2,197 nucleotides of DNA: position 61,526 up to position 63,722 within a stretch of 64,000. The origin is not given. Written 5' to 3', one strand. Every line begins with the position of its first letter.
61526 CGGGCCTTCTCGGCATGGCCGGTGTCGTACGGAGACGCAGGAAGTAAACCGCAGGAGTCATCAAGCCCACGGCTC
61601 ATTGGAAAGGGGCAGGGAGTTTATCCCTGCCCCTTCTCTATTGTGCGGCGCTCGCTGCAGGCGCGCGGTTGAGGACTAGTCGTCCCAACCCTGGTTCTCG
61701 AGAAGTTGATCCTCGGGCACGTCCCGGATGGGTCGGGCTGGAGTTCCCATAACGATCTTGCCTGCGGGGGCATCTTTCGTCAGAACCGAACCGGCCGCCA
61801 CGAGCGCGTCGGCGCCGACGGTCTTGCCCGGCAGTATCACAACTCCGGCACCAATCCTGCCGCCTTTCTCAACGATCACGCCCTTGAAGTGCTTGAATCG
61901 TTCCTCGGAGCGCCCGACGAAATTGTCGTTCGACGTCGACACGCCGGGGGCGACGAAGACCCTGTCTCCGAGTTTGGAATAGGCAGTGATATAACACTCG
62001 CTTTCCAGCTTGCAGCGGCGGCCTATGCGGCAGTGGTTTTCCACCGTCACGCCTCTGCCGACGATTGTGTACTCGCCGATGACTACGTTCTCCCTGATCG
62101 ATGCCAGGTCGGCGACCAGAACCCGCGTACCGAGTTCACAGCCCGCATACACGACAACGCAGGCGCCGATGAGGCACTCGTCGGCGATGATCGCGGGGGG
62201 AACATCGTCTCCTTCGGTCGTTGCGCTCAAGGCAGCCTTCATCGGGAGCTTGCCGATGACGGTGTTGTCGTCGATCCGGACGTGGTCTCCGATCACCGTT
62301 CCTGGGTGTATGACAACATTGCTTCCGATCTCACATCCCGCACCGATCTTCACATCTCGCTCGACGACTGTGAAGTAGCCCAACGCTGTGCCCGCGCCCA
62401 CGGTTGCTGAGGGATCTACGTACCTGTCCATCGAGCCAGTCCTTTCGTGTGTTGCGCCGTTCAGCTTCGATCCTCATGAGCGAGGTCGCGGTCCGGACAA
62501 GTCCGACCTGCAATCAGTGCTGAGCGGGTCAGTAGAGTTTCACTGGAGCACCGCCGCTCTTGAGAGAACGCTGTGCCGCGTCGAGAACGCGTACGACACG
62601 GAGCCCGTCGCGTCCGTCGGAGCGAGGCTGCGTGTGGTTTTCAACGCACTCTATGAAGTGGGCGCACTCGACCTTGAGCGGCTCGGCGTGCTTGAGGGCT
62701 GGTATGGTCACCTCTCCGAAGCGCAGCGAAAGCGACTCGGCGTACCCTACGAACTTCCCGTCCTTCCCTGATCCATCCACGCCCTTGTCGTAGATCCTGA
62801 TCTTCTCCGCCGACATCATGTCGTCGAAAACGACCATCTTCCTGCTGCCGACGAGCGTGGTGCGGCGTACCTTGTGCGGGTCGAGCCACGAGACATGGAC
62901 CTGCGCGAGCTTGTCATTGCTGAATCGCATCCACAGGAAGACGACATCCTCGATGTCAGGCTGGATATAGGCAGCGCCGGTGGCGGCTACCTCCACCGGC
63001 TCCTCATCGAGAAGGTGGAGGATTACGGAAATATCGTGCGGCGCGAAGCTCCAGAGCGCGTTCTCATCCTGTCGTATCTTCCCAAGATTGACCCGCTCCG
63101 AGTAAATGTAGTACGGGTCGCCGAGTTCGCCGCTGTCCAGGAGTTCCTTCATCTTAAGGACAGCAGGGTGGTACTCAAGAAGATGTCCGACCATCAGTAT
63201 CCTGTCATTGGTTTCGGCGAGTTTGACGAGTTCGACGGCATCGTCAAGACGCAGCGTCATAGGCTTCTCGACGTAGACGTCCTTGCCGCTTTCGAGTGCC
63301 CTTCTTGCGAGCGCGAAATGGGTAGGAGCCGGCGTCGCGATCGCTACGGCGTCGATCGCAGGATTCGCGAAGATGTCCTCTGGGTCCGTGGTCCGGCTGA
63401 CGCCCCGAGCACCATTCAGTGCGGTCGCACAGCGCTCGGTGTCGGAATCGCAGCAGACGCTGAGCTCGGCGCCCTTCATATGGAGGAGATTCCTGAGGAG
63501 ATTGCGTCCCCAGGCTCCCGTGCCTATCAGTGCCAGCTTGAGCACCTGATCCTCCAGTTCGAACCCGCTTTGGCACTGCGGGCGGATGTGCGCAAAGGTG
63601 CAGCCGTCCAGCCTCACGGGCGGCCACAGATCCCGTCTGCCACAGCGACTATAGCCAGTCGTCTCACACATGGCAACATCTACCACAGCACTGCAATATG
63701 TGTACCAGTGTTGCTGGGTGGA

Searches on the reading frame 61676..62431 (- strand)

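Call 61: search_protein_families(library=pfam, proteins=[window:61676-62431:-], max_evalue=0.0001)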
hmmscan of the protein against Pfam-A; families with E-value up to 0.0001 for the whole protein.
window:61676-62431:- (251 aa): 5 families
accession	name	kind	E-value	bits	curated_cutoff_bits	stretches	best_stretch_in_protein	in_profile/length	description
PF00132.30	Hexapep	-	2.3e-29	100.3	27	3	26-61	1-36/36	Bacterial transferase hexapeptide (six repeats)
PF25084.1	LbH_EIF2B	-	8.9e-15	55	54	2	20-108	15-101/105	EIF2B subunit epsilon LbH domain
PF14602.12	Hexapep_2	-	1.5e-11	44.3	27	0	27-60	2-33/34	Hexapeptide repeat of succinyl-transferase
PF25087.1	GMPPB_C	-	1.5e-06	28.3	39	0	22-60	6-44/110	GMPPB C-terminal domain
PF21711.3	DCTN5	-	5.6e-05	23.3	40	0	108-163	89-143/182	Dynactin subunit 5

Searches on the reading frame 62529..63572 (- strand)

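Call 61: search_protein_families(library=pfam, proteins=[window:62529-63572:-], max_evalue=0.0001)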
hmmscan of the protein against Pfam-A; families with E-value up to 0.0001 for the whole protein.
window:62529-63572:- (347 aa): 3 families
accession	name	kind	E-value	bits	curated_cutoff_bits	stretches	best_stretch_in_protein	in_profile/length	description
PF01408.29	GFO_IDH_MocA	-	7.8e-26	91.6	24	1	12-130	2-120/120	Oxidoreductase family, NAD-binding Rossmann fold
PF22725.1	GFO_IDH_MocA_C3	-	3.1e-16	59.9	27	1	138-247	1-123/124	GFO/IDH/MocA C-terminal domain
PF02894.22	GFO_IDH_MocA_C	-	1.9e-11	44.6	22.9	1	142-346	1-218/218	Oxidoreductase family, C-terminal alpha/beta domain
